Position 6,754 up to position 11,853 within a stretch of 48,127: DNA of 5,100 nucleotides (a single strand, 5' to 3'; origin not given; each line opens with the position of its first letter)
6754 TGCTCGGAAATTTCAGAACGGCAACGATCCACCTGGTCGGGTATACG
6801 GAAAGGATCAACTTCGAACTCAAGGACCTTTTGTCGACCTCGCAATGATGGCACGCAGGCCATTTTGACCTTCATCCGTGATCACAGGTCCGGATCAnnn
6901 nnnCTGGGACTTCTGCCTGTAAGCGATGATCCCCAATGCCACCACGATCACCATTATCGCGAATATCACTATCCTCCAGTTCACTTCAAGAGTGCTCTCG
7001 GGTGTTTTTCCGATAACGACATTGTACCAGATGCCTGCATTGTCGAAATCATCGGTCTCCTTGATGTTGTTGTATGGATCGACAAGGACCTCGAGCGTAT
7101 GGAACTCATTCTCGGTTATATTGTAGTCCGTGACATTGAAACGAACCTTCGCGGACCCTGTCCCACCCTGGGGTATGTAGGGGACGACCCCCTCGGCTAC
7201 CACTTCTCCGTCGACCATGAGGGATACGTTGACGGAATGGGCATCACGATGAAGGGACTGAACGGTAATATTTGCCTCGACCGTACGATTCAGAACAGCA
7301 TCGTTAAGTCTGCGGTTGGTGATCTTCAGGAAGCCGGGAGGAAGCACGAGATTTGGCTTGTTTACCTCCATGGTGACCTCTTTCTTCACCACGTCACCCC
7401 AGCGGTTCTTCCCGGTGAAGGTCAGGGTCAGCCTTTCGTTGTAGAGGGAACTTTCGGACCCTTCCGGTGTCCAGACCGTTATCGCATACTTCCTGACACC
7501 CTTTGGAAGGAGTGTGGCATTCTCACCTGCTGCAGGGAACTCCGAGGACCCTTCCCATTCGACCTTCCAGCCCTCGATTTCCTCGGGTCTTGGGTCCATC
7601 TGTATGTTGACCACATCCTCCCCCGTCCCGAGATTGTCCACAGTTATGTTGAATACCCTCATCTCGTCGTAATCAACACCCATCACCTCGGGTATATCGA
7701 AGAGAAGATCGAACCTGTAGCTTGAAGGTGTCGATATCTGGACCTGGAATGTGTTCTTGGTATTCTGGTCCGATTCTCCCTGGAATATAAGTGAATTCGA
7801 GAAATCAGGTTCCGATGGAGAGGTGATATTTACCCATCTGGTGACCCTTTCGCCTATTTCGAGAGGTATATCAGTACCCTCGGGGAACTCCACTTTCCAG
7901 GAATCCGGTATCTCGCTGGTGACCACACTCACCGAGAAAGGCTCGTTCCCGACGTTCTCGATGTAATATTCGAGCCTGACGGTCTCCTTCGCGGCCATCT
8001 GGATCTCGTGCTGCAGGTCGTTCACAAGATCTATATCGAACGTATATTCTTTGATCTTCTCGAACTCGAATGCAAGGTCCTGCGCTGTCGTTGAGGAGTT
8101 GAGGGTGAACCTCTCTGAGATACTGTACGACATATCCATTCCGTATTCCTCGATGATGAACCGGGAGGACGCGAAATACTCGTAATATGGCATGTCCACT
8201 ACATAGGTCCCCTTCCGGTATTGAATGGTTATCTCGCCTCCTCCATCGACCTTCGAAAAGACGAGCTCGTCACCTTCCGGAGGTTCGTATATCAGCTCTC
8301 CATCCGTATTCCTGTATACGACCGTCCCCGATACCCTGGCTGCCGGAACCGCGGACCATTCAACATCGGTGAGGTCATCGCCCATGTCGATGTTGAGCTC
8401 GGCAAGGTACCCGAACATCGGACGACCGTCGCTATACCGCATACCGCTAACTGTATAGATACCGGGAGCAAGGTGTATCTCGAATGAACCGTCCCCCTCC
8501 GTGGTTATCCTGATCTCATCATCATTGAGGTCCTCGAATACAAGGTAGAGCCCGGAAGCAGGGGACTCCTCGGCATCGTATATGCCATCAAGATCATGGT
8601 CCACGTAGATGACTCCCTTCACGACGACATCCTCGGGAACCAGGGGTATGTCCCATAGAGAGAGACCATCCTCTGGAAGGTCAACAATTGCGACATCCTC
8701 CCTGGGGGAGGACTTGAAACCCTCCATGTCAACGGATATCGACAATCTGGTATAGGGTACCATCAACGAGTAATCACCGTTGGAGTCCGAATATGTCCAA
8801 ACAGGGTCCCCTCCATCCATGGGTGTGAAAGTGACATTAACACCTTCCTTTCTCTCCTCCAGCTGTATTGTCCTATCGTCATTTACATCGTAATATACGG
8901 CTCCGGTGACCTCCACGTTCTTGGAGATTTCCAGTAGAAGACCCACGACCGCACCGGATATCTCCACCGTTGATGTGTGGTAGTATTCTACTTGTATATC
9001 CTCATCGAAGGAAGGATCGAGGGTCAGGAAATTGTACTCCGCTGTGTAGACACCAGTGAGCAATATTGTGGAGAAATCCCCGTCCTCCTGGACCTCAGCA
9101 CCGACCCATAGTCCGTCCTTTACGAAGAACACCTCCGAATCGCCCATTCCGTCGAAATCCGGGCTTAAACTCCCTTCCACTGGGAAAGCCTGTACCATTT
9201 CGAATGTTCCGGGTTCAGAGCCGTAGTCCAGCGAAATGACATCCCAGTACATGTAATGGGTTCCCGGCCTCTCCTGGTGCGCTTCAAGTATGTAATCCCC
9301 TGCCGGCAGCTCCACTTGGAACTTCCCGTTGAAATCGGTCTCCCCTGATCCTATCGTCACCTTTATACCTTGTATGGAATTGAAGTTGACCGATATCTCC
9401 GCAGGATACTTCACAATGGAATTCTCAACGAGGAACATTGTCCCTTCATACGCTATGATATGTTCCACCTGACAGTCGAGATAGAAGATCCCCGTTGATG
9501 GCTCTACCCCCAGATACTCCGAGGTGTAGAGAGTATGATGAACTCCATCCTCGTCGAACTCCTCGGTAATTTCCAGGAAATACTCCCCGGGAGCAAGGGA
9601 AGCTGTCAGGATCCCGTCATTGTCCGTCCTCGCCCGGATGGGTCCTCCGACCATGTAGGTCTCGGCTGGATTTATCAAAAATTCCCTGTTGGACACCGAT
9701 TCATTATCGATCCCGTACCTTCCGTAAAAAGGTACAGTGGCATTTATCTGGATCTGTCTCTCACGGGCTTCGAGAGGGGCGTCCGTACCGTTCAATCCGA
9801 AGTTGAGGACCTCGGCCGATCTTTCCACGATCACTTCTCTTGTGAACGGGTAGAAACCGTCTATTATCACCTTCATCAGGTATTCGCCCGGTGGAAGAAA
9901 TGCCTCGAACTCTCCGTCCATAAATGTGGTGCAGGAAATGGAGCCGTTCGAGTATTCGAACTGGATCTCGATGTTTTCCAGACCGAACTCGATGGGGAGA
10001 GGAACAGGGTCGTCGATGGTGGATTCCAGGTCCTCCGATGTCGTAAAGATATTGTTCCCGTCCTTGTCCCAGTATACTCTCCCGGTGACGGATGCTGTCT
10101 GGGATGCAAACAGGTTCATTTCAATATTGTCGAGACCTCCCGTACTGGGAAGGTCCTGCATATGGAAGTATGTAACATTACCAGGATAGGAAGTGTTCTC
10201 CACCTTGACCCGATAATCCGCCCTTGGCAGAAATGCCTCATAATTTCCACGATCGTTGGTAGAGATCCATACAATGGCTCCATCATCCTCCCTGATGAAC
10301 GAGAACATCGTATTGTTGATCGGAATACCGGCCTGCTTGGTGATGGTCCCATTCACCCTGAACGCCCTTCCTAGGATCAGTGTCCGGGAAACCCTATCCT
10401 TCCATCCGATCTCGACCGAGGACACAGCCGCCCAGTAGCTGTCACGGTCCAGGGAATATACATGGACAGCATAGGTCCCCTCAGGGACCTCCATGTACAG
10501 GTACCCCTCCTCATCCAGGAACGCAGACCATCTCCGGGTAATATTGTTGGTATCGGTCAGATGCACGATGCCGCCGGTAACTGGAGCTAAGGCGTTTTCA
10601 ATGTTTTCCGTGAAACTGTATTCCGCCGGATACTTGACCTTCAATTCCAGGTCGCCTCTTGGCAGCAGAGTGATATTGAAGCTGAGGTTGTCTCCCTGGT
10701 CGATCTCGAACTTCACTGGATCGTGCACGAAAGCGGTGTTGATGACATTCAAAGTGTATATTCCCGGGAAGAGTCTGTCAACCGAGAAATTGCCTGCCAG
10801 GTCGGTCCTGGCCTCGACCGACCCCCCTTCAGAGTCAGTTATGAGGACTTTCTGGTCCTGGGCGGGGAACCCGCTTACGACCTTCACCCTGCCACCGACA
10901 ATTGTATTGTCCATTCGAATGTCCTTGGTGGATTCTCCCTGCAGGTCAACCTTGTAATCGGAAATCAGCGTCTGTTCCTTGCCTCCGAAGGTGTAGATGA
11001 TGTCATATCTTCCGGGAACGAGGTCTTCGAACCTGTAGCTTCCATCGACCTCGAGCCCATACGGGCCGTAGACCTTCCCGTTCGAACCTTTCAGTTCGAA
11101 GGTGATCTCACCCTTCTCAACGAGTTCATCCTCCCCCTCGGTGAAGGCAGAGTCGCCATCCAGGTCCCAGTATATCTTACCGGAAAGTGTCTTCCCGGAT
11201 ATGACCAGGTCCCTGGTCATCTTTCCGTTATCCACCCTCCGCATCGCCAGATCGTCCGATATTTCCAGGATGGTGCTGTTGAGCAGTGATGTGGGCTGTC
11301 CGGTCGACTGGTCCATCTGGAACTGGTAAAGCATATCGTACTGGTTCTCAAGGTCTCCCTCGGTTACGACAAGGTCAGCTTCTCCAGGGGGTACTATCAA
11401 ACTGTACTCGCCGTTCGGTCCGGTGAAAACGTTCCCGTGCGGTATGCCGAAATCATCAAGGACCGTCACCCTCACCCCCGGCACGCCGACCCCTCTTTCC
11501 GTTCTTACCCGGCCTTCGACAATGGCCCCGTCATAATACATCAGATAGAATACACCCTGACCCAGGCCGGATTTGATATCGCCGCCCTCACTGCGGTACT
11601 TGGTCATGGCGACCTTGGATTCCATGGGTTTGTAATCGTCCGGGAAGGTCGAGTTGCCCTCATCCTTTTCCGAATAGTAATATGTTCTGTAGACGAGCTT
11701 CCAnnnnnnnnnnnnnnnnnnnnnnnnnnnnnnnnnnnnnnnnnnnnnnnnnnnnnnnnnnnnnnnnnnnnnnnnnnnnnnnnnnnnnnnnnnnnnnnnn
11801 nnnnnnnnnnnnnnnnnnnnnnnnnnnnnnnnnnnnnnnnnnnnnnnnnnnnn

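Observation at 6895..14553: AglB/STT3 catalytic core fused to a ~1,500-residue repeat-domain ectodomain and a second membrane anchor (2552 aa)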

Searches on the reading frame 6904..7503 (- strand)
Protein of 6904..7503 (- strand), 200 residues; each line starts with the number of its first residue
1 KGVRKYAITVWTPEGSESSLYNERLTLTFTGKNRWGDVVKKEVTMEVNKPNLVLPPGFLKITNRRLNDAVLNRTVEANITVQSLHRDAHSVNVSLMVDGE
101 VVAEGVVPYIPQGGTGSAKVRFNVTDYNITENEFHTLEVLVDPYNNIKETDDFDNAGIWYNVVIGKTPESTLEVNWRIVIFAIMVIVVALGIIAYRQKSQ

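Call 32: search_protein_families(library=pfam, proteins=[window:6904-7503:-], max_evalue=0.01)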
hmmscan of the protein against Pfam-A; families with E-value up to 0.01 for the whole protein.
window:6904-7503:- (200 aa): 1 family
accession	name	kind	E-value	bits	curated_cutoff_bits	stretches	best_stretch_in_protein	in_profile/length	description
PF07705.17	CARDB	-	3.4e-07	30.9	22.7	1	69-156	15-98/101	CARDB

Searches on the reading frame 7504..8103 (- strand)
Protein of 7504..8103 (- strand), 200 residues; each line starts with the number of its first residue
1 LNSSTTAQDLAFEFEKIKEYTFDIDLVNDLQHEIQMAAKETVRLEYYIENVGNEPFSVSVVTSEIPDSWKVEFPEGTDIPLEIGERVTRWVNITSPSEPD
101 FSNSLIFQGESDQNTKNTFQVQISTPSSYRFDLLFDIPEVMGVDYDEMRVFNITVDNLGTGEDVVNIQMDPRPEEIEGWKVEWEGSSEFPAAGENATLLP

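Call 32: search_protein_families(library=pfam, proteins=[window:7504-8103:-], max_evalue=0.01)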
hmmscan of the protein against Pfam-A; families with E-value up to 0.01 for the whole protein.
window:7504-8103:- (200 aa): 0 families

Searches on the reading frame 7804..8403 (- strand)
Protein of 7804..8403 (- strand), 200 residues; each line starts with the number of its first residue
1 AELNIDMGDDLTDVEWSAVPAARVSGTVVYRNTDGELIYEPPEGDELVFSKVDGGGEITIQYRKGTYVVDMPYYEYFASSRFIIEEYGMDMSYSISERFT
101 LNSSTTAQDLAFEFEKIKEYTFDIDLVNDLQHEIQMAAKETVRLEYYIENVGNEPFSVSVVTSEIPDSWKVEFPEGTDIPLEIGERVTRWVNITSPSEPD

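Call 32: search_protein_families(library=pfam, proteins=[window:7804-8403:-], max_evalue=0.01)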
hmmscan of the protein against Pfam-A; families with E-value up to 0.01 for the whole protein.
window:7804-8403:- (200 aa): 1 family
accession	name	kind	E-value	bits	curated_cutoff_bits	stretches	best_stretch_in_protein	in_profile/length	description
PF21876.2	STIV_turret_2nd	-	0.003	18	27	0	52-89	10-48/106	C381 turret protein 2nd galactose-binding domain-like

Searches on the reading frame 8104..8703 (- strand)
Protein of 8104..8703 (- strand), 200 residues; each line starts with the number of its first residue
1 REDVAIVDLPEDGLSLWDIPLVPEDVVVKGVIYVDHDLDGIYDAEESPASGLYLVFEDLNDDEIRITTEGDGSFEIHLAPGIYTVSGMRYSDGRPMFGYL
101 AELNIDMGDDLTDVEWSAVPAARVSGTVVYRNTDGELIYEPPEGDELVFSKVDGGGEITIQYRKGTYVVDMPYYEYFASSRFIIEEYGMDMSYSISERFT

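Call 32: search_protein_families(library=pfam, proteins=[window:8104-8703:-], max_evalue=0.01)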
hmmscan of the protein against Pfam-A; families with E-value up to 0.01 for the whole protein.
window:8104-8703:- (200 aa): 2 families
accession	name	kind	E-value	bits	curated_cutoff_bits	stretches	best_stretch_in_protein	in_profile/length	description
PF17210.9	SdrD_B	-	0.0004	21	29.7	1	31-86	6-63/112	SdrD B-like domain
PF21876.2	STIV_turret_2nd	-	0.0019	18.6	27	0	152-188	10-47/106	C381 turret protein 2nd galactose-binding domain-like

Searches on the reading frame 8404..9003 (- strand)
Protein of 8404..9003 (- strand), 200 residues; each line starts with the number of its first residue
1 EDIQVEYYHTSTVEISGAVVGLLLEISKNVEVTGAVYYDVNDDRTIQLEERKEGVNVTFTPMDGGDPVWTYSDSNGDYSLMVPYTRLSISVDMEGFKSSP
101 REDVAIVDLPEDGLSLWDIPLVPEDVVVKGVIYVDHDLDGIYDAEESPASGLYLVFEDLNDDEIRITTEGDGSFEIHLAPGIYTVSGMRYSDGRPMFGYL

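Call 32: search_protein_families(library=pfam, proteins=[window:8404-9003:-], max_evalue=0.01)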
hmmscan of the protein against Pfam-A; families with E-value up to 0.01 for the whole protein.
window:8404-9003:- (200 aa): 3 families
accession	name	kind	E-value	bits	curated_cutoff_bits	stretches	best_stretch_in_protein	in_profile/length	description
PF13620.12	CarboxypepD_reg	-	4.9e-10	40.1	32.3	1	53-106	15-69/82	Carboxypeptidase regulatory-like domain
PF17210.9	SdrD_B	-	4.4e-06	27.3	29.7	1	131-186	6-63/112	SdrD B-like domain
PF13715.12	CarbopepD_reg_2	-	0.0014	19.1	32.2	0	69-99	27-58/88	CarboxypepD_reg-like domain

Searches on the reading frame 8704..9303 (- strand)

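Call 22: search_protein_families(library=pfam, proteins=[window:8704-9303:-], max_evalue=0.01)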
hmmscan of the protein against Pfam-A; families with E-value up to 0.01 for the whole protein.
window:8704-9303:- (200 aa): 1 family
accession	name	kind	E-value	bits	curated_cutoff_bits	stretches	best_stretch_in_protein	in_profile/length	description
PF13620.12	CarboxypepD_reg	-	2.9e-07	31.2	32.3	1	153-198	15-61/82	Carboxypeptidase regulatory-like domain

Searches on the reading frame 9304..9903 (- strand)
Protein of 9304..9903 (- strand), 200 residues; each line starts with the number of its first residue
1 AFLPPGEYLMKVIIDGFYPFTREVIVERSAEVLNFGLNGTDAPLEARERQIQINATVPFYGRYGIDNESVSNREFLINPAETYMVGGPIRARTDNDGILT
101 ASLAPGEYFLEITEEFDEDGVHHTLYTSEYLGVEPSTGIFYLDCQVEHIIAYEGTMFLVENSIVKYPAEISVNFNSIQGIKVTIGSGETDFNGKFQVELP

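Call 22: search_protein_families(library=pfam, proteins=[window:9304-9903:-], max_evalue=0.01)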
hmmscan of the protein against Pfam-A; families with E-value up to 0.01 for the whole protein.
window:9304-9903:- (200 aa): 1 family
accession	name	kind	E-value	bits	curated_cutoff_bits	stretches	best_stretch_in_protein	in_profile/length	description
PF13620.12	CarboxypepD_reg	-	0.00055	20.7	32.3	0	2-37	44-81/82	Carboxypeptidase regulatory-like domain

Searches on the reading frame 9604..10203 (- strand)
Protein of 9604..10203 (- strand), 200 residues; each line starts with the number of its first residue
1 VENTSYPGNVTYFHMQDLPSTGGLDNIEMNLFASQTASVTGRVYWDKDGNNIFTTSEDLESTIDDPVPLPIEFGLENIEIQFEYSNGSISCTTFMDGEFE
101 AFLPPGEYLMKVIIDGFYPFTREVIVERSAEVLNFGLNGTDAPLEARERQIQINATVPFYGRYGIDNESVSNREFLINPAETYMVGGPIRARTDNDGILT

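Call 22: search_protein_families(library=pfam, proteins=[window:9604-10203:-], max_evalue=0.01)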
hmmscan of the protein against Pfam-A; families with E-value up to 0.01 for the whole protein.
window:9604-10203:- (200 aa): 1 family
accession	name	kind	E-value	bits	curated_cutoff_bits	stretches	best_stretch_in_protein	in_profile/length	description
PF13620.12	CarboxypepD_reg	-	0.0013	19.5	32.3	1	84-137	25-81/82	Carboxypeptidase regulatory-like domain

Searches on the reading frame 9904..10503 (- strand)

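Call 22: search_protein_families(library=pfam, proteins=[window:9904-10503:-], max_evalue=0.01)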
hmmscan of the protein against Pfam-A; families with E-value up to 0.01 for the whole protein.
window:9904-10503:- (200 aa): 1 family
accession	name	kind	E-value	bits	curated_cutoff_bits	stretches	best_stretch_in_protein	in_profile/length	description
PF13620.12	CarboxypepD_reg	-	1.2e-06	29.2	32.3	1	50-107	2-60/82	Carboxypeptidase regulatory-like domain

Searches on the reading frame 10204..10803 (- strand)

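Call 22: search_protein_families(library=pfam, proteins=[window:10204-10803:-], max_evalue=0.01)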
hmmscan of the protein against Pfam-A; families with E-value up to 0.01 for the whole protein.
window:10204-10803:- (200 aa): 2 families
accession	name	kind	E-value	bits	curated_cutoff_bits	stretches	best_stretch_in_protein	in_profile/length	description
PF13620.12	CarboxypepD_reg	-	4.7e-11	43.3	32.3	1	150-199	2-52/82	Carboxypeptidase regulatory-like domain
PF07495.19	Y_Y_Y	-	2.2e-05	24.7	26.6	0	102-128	31-58/65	Y_Y_Y domain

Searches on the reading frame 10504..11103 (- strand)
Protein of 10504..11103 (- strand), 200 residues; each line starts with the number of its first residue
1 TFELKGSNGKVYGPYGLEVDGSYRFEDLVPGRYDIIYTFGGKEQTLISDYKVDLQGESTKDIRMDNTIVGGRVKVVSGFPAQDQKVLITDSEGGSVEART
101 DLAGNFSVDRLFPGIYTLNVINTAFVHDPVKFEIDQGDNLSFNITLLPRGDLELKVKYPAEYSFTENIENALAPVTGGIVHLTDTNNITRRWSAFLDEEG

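Call 22: search_protein_families(library=pfam, proteins=[window:10504-11103:-], max_evalue=0.01)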
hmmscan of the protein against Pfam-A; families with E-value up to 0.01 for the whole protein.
window:10504-11103:- (200 aa): 5 families
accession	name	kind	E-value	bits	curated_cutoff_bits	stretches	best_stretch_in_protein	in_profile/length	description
PF13620.12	CarboxypepD_reg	-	1.3e-13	51.5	32.3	2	69-146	2-81/82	Carboxypeptidase regulatory-like domain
PF17210.9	SdrD_B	-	7e-06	26.6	29.7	0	3-39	30-66/112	SdrD B-like domain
PF13715.12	CarbopepD_reg_2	-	3.4e-05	24.2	32.2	0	93-146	23-76/88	CarboxypepD_reg-like domain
PF09430.16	EMC7_beta-sandw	-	0.00069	20.2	26.6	0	82-137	8-62/122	ER membrane protein complex subunit 7, beta-sandwich domain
PF17802.7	SpaA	-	0.0012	19.4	23.1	0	1-37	20-58/91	Prealbumin-like fold domain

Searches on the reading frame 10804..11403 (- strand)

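Call 22: search_protein_families(library=pfam, proteins=[window:10804-11403:-], max_evalue=0.01)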
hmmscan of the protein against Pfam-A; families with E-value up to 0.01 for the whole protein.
window:10804-11403:- (200 aa): 2 families
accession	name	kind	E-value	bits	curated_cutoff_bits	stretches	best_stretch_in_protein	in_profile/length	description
PF13620.12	CarboxypepD_reg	-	0.00012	22.7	32.3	1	120-164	37-81/82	Carboxypeptidase regulatory-like domain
PF17210.9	SdrD_B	-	0.0031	18.1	29.7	1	99-139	26-66/112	SdrD B-like domain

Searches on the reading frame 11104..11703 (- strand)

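Call 22: search_protein_families(library=pfam, proteins=[window:11104-11703:-], max_evalue=0.01)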
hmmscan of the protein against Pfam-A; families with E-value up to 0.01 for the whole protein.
window:11104-11703:- (200 aa): 2 families
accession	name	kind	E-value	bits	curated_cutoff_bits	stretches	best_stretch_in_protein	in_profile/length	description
PF13620.12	CarboxypepD_reg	-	9.4e-08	32.7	32.3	1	62-116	2-57/82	Carboxypeptidase regulatory-like domain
PF25020.1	TTR_TEN1-4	-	0.0012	19.1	27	1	60-108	7-53/86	Teneurin TTR-like domain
